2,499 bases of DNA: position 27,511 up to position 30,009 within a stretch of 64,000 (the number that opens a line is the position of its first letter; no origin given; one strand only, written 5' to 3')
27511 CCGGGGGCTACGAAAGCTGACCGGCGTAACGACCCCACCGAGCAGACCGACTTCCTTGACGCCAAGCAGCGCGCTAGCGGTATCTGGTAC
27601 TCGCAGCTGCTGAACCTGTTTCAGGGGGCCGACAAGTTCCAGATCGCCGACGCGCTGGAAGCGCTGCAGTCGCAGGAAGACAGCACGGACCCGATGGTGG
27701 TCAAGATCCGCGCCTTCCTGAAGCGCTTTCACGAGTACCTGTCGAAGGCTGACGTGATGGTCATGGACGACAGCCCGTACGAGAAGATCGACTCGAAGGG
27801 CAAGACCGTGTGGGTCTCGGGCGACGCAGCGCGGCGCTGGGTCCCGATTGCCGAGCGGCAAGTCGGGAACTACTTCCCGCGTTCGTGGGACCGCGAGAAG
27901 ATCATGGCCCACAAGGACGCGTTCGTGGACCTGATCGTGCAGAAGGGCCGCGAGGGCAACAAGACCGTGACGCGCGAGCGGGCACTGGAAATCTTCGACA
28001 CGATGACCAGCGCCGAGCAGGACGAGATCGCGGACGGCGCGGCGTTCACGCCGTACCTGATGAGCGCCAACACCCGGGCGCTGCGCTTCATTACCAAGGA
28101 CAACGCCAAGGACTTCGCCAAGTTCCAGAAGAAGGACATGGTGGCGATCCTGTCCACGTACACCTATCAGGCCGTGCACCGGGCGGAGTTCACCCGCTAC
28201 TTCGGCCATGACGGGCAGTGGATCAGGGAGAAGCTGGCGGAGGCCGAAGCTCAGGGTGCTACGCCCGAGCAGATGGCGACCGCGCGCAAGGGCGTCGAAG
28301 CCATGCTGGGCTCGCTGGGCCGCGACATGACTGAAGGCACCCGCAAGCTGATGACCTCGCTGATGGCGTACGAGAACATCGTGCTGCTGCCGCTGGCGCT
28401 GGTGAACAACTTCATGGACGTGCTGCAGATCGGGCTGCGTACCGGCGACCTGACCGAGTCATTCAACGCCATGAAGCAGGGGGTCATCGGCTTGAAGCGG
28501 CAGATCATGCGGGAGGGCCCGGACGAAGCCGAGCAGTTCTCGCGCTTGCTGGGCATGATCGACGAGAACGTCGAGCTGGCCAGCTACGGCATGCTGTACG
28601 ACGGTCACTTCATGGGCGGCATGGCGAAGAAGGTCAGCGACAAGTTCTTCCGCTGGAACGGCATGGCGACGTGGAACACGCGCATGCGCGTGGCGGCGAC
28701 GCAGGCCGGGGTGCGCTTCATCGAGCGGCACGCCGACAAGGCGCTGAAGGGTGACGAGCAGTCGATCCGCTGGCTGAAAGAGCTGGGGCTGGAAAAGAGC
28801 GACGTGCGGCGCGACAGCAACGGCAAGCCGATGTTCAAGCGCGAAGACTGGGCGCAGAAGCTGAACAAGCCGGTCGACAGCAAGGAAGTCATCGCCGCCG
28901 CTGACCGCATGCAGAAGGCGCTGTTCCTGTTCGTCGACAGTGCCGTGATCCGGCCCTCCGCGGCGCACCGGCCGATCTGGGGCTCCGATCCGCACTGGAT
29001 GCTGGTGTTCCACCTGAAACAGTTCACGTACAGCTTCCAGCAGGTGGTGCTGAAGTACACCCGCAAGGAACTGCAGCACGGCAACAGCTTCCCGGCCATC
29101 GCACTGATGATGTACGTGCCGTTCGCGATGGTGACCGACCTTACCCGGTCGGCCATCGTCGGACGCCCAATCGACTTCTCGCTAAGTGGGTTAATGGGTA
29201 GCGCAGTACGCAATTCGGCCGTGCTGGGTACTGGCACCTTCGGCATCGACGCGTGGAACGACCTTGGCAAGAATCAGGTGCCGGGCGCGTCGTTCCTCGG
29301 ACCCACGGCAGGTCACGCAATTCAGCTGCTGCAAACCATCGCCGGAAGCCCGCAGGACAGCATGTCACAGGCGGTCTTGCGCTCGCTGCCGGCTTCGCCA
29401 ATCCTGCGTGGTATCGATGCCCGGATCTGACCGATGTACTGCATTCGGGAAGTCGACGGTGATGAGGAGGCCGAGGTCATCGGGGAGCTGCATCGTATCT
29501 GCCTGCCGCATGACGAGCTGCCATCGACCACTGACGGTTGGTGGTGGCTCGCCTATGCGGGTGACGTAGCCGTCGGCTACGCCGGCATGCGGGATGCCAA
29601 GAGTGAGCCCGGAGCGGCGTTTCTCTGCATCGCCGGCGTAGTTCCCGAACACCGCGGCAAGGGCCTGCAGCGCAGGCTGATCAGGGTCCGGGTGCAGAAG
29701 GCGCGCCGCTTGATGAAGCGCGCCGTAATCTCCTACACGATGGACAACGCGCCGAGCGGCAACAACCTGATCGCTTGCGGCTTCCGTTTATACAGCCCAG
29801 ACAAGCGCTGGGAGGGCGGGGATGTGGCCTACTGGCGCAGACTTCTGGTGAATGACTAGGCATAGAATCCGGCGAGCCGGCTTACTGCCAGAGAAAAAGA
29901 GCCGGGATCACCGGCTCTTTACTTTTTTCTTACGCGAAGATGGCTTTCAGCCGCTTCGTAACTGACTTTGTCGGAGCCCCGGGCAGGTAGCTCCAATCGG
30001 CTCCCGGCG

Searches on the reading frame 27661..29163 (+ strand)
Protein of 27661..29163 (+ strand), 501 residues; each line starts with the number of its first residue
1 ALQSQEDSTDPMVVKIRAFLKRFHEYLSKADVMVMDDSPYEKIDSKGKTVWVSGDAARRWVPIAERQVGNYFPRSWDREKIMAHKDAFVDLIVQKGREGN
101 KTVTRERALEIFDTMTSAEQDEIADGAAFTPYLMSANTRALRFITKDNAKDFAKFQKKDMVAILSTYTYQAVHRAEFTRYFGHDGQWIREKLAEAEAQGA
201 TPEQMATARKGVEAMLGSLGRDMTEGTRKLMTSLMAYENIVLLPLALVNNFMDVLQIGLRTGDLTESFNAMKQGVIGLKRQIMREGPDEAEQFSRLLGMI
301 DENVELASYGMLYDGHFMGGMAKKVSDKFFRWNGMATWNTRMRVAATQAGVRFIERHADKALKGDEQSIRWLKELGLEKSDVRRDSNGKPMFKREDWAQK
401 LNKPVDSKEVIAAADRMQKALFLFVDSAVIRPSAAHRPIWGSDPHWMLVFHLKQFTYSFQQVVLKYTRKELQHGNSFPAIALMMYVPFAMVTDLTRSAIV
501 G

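Call 92: search_solved_structures(query=window:27661-29163:+, max_evalue=1)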
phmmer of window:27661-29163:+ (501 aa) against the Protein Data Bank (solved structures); distinct sequences matched with E-value up to 1: 8.
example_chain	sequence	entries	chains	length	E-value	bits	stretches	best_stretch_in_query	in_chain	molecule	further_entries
6yf6_A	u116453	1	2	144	0.081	15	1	124-170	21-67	Galactose-binding lectin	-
9ccv_B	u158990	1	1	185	0.082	15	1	311-353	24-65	Mediator of RNA polymerase II transcription subunit 25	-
7f7p_A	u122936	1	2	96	0.35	12.9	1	376-424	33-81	anti-CRISPR protein AcrIIC4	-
7xvo_D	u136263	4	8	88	0.36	12.9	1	376-423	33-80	Uncharacterized protein | a protein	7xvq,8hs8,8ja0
8hns_A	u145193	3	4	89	0.36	12.9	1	376-423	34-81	anti-CRISPR protein AcrIIC4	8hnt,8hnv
1icn_A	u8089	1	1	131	0.36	12.8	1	96-174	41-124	INTESTINAL FATTY ACID BINDING PROTEIN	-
7msl_A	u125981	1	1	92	0.38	12.8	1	376-423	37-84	AcrIIC4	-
1a57_A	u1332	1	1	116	0.53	12.3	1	76-174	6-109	INTESTINAL FATTY ACID-BINDING PROTEIN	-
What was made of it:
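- Tried and rejected: The C-terminal 500 aa of the giant 2039-aa protein have no PDB relative (call 92).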

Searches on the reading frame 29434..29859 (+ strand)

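Call 18: search_protein_families(library=phrogs, proteins=[window:29434-29859:+], max_evalue=0.00001)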
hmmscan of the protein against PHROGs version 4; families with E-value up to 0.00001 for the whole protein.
window:29434-29859:+ (141 aa): 1 family
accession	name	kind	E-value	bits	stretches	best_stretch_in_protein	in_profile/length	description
phrog_1249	-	other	8.9e-06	26.6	0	33-118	57-147/180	acetyltransferase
